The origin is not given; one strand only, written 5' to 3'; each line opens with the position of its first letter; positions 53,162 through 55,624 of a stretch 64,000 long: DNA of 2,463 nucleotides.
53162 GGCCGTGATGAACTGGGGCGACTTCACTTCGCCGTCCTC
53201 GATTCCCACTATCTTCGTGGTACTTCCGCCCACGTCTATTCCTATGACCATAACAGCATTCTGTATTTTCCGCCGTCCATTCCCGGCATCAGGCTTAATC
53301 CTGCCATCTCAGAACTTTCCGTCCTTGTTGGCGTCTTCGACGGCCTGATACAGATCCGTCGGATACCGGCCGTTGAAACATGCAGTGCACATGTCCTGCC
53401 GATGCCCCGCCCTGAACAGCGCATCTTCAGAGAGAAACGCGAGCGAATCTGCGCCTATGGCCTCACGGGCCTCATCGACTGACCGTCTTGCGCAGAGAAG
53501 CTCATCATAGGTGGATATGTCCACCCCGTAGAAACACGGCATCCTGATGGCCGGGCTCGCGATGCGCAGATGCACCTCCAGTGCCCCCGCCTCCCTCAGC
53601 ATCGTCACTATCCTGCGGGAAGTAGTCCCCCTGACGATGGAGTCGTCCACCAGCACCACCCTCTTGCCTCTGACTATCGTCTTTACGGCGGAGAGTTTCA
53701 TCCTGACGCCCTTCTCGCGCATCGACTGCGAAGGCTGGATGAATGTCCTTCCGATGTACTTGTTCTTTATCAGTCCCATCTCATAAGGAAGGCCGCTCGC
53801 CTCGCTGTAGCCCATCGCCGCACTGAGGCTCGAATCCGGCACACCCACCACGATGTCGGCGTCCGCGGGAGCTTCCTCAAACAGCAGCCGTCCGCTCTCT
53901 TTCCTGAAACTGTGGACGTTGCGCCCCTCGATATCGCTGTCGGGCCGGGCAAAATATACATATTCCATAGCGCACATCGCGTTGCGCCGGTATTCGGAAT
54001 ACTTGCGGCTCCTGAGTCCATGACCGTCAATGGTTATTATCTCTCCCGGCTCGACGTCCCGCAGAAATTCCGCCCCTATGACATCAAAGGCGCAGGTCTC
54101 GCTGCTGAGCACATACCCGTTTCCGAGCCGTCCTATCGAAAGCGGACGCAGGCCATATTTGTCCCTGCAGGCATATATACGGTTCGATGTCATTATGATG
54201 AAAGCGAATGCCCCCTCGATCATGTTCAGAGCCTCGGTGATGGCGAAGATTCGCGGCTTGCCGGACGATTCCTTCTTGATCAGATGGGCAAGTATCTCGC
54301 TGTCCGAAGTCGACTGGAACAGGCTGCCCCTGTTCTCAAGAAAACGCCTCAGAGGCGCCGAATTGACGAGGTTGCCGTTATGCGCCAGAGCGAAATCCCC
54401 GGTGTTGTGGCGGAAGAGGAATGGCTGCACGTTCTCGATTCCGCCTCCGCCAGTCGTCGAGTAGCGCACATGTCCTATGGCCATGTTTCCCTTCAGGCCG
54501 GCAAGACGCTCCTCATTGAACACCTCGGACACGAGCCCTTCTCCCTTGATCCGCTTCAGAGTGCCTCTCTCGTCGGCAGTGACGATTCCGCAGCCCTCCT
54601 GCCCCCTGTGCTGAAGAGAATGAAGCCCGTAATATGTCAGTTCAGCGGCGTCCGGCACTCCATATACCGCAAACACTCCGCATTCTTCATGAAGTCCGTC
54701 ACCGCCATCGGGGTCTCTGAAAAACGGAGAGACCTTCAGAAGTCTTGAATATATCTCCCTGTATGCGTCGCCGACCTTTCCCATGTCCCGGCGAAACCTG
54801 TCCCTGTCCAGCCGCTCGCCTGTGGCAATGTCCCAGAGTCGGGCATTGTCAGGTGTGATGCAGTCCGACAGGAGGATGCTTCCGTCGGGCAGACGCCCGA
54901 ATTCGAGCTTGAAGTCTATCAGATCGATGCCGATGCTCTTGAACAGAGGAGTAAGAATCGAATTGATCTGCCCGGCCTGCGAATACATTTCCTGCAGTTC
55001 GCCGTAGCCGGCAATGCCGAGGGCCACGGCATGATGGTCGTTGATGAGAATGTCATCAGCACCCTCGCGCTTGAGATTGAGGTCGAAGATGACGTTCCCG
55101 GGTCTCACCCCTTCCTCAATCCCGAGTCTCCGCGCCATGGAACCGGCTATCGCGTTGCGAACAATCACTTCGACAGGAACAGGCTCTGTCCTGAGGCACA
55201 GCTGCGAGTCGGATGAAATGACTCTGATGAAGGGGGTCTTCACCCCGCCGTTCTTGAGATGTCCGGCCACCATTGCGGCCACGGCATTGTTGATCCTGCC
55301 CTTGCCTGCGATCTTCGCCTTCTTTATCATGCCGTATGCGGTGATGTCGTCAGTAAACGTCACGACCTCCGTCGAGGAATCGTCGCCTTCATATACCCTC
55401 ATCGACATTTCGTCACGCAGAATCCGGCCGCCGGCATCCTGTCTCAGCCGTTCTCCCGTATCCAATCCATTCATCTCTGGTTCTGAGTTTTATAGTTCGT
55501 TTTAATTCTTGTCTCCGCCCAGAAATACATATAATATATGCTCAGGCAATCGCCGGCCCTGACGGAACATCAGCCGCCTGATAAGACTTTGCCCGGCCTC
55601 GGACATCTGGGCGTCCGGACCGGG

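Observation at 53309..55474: PurC::PurF single-ORF fusion, placing a 264-aa extension in front of an Ntn-amidotransferase that needs a free N-terminal Cys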

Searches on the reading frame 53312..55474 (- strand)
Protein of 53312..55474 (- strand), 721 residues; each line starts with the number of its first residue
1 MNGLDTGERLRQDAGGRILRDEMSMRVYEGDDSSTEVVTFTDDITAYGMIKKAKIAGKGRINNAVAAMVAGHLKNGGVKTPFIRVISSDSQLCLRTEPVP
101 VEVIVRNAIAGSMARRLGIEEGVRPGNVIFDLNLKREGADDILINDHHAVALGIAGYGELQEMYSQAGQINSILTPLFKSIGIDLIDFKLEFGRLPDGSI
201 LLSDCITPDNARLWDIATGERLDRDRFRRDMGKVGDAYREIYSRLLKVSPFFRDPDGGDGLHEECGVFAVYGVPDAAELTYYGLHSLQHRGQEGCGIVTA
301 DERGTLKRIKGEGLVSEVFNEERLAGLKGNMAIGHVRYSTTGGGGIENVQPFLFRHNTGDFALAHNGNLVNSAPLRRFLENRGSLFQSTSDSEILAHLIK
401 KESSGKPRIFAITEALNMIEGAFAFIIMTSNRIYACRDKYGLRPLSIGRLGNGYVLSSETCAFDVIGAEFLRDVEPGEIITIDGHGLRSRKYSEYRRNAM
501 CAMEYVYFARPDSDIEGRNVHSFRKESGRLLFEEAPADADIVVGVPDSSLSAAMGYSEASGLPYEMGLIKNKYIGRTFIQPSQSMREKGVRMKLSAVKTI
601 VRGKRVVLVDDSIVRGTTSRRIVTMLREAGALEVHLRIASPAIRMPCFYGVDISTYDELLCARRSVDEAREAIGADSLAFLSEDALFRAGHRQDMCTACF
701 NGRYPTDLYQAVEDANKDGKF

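Call 3: search_protein_families(library=pfam, proteins=[window:53312-55474:-], max_evalue=0.01)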
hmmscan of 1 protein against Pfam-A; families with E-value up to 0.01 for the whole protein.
window:53312-55474:- (721 aa): 5 families
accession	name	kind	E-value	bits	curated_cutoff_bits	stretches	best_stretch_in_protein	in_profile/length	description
PF01259.24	SAICAR_synt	-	9.5e-59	199.4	20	1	26-244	9-232/233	SAICAR synthetase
PF13537.11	GATase_7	-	5e-19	69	25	1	348-463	12-121/123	Glutamine amidotransferase domain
PF13522.11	GATase_6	-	6.3e-19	68.7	27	1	328-459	9-130/130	Glutamine amidotransferase domain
PF00156.33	Pribosyltran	-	2.3e-08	34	26.3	1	533-636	24-120/158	Phosphoribosyl transferase domain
PF13230.11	GATase_4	-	5.3e-06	26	23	1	326-376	68-118/272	Glutamine amidotransferases class-II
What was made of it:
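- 54725..55429 (-): PurC-like (SAICAR synthetase fold) domain, residues ~16-250. PF01259 at 26-244, E 9.5e-59 (call 3).
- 53621..53659 (-): PRPP-binding loop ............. (residues 606-618). Pfam Pribosyltran at 533-636 (call 3).
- Checked: Pfam finds SAICAR_synt at 26-244 (E 9.5e-59), GATase_6/7 at 328-463 and Pribosyltran at 533-636 (call 3).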

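Call 4: search_protein_families(library=ncbifam, proteins=[window:53312-55474:-], max_evalue=0.01)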
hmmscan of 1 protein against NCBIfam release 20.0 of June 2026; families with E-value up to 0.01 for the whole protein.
window:53312-55474:- (721 aa): 24 families
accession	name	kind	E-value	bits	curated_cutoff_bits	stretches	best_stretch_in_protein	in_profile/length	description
TIGR01134.1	purF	equivalog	4.6e-160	533.7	350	1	265-705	1-432/432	amidophosphoribosyltransferase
TIGR00081.1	purC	equivalog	3.7e-47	161.1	189.9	1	26-245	15-273/279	phosphoribosylaminoimidazolesuccinocarboxamide synthase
NF001484.0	PRK00331.1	subfamily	6.7e-32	110.6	381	1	265-486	2-220/601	isomerizing glutamine--fructose-6-phosphate transaminase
TIGR01135.1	glmS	equivalog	3.8e-29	101.7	418.05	1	265-483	1-216/607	glutamine--fructose-6-phosphate transaminase (isomerizing)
TIGR01536.1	asn_synth_AEB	equivalog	4.7e-20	72.1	267.1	1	287-477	27-179/517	asparagine synthase (glutamine-hydrolyzing)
NF006949.0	PRK09431.1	equivalog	8.6e-11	41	499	1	349-483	60-184/554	asparagine synthase B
NF009251.0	PRK12607.1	equivalog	2.1e-09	36.7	371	1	27-218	27-231/315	phosphoribosylaminoimidazolesuccinocarboxamide synthase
NF010568.0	PRK13961.1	equivalog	1.7e-08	34.1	251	1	27-217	24-238/297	phosphoribosylaminoimidazolesuccinocarboxamide synthase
TIGR03108.1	eps_aminotran_1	hypoth_equivalog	2.8e-08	32.9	816.9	1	331-459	44-162/628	XrtA/PEP-CTERM system amidotransferase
TIGR03104.1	trio_amidotrans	equivalog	3.2e-07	29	570.1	1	328-459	40-161/589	N-acetylglutaminylglutamine amidotransferase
NF002620.0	PRK02277.1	subfamily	5.6e-05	22.9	115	1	534-633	82-171/201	orotate phosphoribosyltransferase-like protein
NF005592.0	PRK07322.1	subfamily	9.3e-05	21.9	143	1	525-631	39-148/180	adenine phosphoribosyltransferase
NF002095.0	PRK00934.1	equivalog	0.00012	21.3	296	1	589-638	191-240/287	ribose-phosphate diphosphokinase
TIGR01251.1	ribP_PPkin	subfamily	0.00075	18.5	113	1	588-639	195-246/309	ribose-phosphate diphosphokinase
NF010564.0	PRK13959.1-1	subfamily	0.00078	18.6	459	0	27-221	12-230/294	phosphoribosylaminoimidazolesuccinocarboxamide synthase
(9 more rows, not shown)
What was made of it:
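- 54725..55429 (-): TIGR00081 scores 161 bits, below the 189.9 cut-off (call 4).
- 54680..54694 (-): Predicted autoprocessing site LHEE|C (residues 261-265). Cys265 (tgc, 54680..54682) would become Cys1 of mature PurF. TIGR01134 profile position 1 corresponds to C265 (call 4).
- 53312..54682 (-): PurF proper (residues 265-721, 50.5 kDa): Ntn glutaminase domain plus PRTase domain. TIGR01134, 533.7 bits (call 4).
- On PurF, Fe-S-type amidophosphoribosyltransferase (NCBIfam TIGR01134): Residues 265-705 match profile positions 1-432 of 432 (call 4).
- On PurC, SAICAR synthetase (Pfam PF01259 / NCBIfam TIGR00081): 161.1 bits against a cut-off of 189.9, and the first 14 profile positions are unmatched (call 4).
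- Checked: NCBIfam purF TIGR01134 matches residues 265-705 to profile positions 1-432 of 432, at 533.7 bits against a cut-off of 350 (call 4).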

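Call 7: find_homologous_proteins(query=window:53312-55474:-, max_evalue=1e-10)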
Query window:53312-55474:- (721 aa): 7584 proteins with E <= 1e-10 among 8000 candidates; the best 120 are listed.
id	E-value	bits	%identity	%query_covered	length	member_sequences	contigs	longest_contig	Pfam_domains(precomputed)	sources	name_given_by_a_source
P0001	0.0e+0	1623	100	100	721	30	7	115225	PF13230.12,PF01259.25,PF00156.34,PF13522.12,PF13537.12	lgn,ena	-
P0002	0.0e+0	1337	82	99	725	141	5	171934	PF13230.12,PF01259.25,PF00156.34,PF13522.12,PF13537.12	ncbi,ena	-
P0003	0.0e+0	1162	72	98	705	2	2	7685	PF13230.12,PF01259.25,PF00156.34,PF13522.12,PF13537.12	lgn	-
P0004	0.0e+0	1062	67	98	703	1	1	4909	PF13230.12,PF01259.25,PF00156.34,PF13522.12,PF13537.12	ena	-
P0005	6.6e-296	1002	63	97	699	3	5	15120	PF13230.12,PF01259.25,PF00156.34,PF13522.12,PF13537.12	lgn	-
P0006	2.5e-295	1000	64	96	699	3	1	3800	PF01259.25,PF00156.34,PF13522.12,PF13537.12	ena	-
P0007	2.5e-295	1000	63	96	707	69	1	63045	PF13230.12,PF01259.25,PF00156.34,PF13522.12,PF13537.12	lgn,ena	-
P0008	4.0e-295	999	62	98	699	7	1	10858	PF13230.12,PF01259.25,PF00156.34,PF13522.12,PF13537.12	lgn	-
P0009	6.0e-295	998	64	96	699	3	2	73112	PF01259.25,PF00156.34,PF13522.12,PF13537.12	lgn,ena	-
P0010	4.0e-294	996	64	96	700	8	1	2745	PF01259.25,PF00156.34,PF13522.12,PF13537.12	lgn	-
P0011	1.8e-293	994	64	96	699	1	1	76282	PF01259.25,PF00156.34,PF13522.12,PF13537.12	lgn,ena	-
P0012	2.1e-292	990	63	96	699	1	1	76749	PF01259.25,PF00156.34,PF13522.12,PF13537.12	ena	-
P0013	1.1e-291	988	63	96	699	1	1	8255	PF01259.25,PF00156.34,PF13522.12,PF13537.12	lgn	-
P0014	7.2e-291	985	63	96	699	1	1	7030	PF01259.25,PF00156.34,PF13522.12,PF13537.12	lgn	-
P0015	1.5e-290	984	63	97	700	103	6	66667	PF13230.12,PF01259.25,PF00156.34,PF13522.12,PF13537.12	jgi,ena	-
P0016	2.7e-290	983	63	96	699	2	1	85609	PF01259.25,PF00156.34,PF13522.12,PF13537.12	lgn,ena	-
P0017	4.3e-289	979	62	96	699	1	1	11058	PF01259.25,PF00156.34,PF13522.12,PF13537.12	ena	-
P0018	1.0e-285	968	60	96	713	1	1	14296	PF01259.25,PF00156.34,PF13522.12,PF13537.12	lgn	-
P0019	1.7e-280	951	79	64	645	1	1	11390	PF01259.25,PF00156.34,PF13522.12,PF13537.12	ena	-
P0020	1.4e-267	908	83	65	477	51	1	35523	PF13230.12,PF00156.34,PF13522.12,PF13537.12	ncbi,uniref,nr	ncbi:MAG: amidophosphoribosyltransferase [Bacteroidetes bacterium]|uniref:Amidophosphoribosyltransfe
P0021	9.6e-267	905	84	64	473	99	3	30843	PF00156.34,PF13522.12,PF13537.12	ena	-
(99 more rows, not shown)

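Call 18: find_encoding_contigs(protein=P0002, flank=10000, max_places=4)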
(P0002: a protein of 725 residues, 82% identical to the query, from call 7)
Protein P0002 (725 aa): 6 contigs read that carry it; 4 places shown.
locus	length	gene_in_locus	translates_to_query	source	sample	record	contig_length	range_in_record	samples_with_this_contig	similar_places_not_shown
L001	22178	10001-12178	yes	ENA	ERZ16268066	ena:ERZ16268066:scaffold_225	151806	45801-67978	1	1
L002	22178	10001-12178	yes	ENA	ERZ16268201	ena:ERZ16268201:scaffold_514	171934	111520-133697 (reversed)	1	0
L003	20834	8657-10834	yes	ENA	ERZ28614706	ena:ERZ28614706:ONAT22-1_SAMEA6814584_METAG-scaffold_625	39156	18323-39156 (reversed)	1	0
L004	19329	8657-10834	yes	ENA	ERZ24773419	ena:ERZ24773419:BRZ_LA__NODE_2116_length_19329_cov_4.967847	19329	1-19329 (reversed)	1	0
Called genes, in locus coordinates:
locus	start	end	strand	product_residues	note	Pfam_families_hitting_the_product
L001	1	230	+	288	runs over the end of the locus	PF00294:PfkB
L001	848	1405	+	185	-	-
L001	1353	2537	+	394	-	-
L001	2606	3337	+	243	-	PF00392:GntR, PF07702:UTRA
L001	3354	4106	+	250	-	PF07690:MFS_1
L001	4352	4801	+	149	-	PF00731:AIRC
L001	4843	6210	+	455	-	PF22660:RS_preATP-grasp-like, PF02222:ATP-grasp, PF17769:PurK_C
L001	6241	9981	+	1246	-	PF18072:FGAR-AT_linker, PF02769:AIRS_C, PF13507:GATase_5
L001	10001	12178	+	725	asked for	PF01259:SAICAR_synt, PF13230:GATase_4 (weak), PF13522:GATase_6, PF13537:GATase_7, PF00156:Pribosyltran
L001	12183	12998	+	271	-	PF01869:BcrAD_BadFG (weak), PF03630:Fumble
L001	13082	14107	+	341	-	PF00586:AIRS, PF02769:AIRS_C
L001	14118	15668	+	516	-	PF02142:MGS, PF01808:AICARFT_IMPCHas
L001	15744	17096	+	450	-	PF02844:GARS_N, PF01071:GARS_A, PF02786:CPSase_L_D2 (faint), PF02843:GARS_C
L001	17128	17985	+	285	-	PF00763:THF_DHG_CYH, PF02882:THF_DHG_CYH_C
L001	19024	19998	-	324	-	PF00535:Glycos_transf_2, PF10111:Glyco_tranf_2_2 (weak)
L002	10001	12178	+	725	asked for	PF01259:SAICAR_synt, PF13230:GATase_4 (weak), PF13522:GATase_6, PF13537:GATase_7, PF00156:Pribosyltran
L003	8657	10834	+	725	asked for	PF01259:SAICAR_synt, PF13230:GATase_4 (weak), PF13522:GATase_6, PF13537:GATase_7, PF00156:Pribosyltran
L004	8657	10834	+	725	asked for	PF01259:SAICAR_synt, PF13230:GATase_4 (weak), PF13522:GATase_6, PF13537:GATase_7, PF00156:Pribosyltran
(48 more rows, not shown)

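Call 19: list_cluster_members(proteins=[P0001, P0002, P0003, P0004, P0007, P0015, P0018, P0020, P0021])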
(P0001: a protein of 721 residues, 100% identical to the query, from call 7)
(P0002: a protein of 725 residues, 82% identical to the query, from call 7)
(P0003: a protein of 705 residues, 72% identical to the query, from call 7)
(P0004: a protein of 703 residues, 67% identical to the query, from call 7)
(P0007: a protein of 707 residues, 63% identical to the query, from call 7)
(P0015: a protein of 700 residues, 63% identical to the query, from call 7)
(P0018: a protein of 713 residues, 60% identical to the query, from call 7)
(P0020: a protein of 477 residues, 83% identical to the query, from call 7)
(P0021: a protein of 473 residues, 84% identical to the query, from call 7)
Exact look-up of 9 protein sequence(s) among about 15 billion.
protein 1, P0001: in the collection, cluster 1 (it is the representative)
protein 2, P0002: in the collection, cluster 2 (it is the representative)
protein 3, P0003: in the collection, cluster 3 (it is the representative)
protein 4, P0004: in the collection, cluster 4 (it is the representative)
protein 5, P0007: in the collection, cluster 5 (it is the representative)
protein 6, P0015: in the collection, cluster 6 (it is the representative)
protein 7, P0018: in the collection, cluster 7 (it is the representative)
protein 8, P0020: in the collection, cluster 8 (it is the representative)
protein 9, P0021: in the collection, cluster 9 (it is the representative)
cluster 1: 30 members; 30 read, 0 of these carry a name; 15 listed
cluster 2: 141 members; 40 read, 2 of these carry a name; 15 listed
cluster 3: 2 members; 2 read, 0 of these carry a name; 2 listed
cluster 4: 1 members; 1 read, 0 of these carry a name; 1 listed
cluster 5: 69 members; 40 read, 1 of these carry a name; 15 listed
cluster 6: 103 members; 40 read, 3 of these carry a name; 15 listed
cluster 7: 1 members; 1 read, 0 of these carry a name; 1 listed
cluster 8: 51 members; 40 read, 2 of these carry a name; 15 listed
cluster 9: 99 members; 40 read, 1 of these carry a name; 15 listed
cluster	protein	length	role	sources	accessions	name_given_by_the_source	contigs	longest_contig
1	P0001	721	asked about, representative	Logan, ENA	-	-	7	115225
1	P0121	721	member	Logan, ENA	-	-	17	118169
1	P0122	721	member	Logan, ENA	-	-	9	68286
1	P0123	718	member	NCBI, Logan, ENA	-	-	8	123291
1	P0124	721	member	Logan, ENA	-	-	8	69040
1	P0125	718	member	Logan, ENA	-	-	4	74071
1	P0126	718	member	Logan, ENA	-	-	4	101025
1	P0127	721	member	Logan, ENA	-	-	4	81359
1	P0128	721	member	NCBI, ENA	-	-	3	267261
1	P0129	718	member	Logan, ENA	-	-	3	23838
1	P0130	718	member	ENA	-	-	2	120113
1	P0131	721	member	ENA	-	-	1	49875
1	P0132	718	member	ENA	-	-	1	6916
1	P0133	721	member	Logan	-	-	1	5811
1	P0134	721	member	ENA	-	-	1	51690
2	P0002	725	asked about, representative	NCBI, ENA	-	-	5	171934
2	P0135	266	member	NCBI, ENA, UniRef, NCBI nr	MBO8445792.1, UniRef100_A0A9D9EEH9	MAG: phosphoribosylaminoimidazolesuccinocarboxamide synthase [Bacteroidetes bacterium] | Phosphoribosylaminoimidazole-succinocarboxamide synthase n=1 Tax=Candidatus ... | phosphoribosylaminoimidazolesuccinocarboxamide synthase [Candidatus Cryptobacteroides ...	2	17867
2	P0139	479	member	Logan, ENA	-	-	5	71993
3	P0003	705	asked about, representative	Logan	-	-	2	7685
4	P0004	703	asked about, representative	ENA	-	-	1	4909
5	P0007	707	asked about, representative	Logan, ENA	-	-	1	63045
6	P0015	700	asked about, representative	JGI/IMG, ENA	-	-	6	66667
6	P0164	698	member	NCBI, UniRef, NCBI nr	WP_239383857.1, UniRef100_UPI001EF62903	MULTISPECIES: amidophosphoribosyltransferase [unclassified Muribaculum] | amidophosphoribosyltransferase n=1 Tax=unclassified Muribaculum TaxID=2622126 ...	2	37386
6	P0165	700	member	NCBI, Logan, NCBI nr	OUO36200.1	hypothetical protein B5F83_09345 [Muribaculum sp. An289]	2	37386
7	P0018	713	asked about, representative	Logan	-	-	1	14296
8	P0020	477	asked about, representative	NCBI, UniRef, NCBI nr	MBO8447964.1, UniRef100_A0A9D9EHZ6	MAG: amidophosphoribosyltransferase [Bacteroidetes bacterium] | Amidophosphoribosyltransferase n=1 Tax=Candidatus Cryptobacteroides merdigallinarum ... | amidophosphoribosyltransferase [Candidatus Cryptobacteroides merdigallinarum]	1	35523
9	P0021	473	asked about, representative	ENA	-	-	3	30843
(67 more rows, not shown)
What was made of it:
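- RefSeq keeps the full-length 698-aa protein for the isolate (call 19).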

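Call 21: find_encoding_contigs(protein=P0139, flank=6000, max_places=3)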
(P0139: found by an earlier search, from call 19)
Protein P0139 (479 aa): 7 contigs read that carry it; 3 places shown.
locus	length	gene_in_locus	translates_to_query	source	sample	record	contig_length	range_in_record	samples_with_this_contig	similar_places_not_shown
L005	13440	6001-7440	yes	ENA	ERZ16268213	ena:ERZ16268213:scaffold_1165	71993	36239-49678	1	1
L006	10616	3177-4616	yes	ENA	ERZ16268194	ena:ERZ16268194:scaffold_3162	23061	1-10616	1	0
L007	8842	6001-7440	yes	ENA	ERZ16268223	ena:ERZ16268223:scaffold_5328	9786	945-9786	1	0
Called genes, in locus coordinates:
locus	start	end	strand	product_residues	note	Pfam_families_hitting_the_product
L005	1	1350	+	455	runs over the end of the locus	PF22660:RS_preATP-grasp-like, PF02222:ATP-grasp, PF17769:PurK_C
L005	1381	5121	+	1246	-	PF18072:FGAR-AT_linker, PF02769:AIRS_C, PF13507:GATase_5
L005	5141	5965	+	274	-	PF01259:SAICAR_synt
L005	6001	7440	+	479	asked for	PF13230:GATase_4 (weak), PF13522:GATase_6, PF13537:GATase_7, PF00156:Pribosyltran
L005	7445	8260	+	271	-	PF01869:BcrAD_BadFG (weak), PF03630:Fumble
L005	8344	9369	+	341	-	PF00586:AIRS, PF02769:AIRS_C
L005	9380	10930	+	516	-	PF02142:MGS, PF01808:AICARFT_IMPCHas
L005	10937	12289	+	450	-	PF02844:GARS_N, PF01071:GARS_A, PF02786:CPSase_L_D2 (faint), PF02843:GARS_C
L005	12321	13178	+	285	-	PF00763:THF_DHG_CYH, PF02882:THF_DHG_CYH_C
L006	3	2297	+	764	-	?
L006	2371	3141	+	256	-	PF01259:SAICAR_synt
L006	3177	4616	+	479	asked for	PF13230:GATase_4 (weak), PF13522:GATase_6, PF13537:GATase_7, PF00156:Pribosyltran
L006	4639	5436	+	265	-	PF03630:Fumble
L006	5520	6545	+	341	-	PF00586:AIRS, PF02769:AIRS_C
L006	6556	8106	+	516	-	PF02142:MGS, PF01808:AICARFT_IMPCHas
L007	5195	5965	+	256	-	PF01259:SAICAR_synt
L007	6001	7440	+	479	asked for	PF13230:GATase_4 (weak), PF13522:GATase_6, PF13537:GATase_7, PF00156:Pribosyltran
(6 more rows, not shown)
